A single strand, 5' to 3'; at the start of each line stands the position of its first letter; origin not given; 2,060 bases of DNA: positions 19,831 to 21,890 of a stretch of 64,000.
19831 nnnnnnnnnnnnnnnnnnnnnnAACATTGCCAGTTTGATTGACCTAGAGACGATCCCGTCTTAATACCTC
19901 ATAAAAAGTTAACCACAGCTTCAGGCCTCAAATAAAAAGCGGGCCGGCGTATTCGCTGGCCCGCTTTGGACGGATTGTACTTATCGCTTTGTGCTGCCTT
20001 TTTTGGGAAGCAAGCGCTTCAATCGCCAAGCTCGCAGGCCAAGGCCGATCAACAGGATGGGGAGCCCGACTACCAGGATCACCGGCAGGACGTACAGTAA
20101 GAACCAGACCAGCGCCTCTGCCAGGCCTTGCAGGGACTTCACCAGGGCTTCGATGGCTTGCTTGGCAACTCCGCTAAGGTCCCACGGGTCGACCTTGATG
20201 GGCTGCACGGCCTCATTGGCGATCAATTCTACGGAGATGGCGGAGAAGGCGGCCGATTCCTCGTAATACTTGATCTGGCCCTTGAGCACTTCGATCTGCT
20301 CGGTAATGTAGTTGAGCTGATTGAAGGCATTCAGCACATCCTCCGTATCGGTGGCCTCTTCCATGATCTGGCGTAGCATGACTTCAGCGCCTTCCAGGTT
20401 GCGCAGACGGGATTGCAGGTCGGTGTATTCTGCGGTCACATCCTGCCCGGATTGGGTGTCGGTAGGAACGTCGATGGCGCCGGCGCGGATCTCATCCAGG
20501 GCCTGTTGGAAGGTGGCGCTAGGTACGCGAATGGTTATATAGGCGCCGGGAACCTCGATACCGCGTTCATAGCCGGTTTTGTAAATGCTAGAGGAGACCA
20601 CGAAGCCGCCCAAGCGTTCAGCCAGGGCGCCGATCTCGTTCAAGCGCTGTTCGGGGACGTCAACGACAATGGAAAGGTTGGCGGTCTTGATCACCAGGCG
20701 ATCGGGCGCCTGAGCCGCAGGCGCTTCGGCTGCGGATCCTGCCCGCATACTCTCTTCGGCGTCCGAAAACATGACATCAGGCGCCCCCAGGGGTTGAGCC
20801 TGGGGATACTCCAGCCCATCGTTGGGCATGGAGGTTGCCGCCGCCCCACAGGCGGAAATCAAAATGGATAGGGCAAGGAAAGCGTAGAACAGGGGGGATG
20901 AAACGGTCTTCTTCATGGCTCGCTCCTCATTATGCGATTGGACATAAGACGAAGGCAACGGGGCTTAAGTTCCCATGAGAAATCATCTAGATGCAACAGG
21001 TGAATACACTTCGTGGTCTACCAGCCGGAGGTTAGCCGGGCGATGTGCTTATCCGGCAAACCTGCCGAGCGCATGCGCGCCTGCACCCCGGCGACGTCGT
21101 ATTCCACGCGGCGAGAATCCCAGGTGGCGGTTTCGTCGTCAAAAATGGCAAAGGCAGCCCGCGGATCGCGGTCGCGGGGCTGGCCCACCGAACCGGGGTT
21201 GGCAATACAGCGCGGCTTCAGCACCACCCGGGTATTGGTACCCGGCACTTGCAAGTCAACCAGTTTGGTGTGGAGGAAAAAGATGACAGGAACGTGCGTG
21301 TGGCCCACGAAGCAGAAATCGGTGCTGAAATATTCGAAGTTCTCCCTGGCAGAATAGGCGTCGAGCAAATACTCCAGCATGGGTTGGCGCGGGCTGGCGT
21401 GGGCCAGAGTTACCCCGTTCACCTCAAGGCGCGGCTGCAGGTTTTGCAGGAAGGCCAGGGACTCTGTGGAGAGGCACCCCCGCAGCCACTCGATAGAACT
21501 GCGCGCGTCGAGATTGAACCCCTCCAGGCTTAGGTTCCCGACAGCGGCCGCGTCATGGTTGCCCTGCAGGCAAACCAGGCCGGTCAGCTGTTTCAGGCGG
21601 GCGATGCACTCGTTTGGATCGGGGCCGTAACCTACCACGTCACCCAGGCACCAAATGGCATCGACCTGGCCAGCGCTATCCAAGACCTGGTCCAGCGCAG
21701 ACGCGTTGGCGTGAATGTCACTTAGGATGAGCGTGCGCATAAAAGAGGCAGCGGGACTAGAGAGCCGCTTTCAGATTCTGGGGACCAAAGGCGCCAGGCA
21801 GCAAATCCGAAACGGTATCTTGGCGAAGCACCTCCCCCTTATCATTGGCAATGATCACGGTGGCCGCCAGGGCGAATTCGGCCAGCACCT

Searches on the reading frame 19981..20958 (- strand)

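Call 8: search_protein_families(library=pfam, proteins=[window:19981-20958:-])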
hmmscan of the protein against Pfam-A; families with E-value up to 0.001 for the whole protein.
window:19981-20958:- (325 aa): 1 family
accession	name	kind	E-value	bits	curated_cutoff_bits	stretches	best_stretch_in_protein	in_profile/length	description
PF14257.11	DUF4349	-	9.2e-44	149.8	27.7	1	87-302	1-209/213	Domain of unknown function (DUF4349)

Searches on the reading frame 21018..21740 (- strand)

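Call 8: search_protein_families(library=pfam, proteins=[window:21018-21740:-])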
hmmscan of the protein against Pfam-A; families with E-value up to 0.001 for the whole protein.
window:21018-21740:- (240 aa): 2 families
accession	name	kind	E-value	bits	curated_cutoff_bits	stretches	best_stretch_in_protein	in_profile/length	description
PF12850.12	Metallophos_2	-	5.9e-18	65.8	27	1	1-201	1-150/154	Calcineurin-like phosphoesterase superfamily domain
PF00149.33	Metallophos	-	2.8e-13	51.2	21.5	1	1-151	1-191/191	Calcineurin-like phosphoesterase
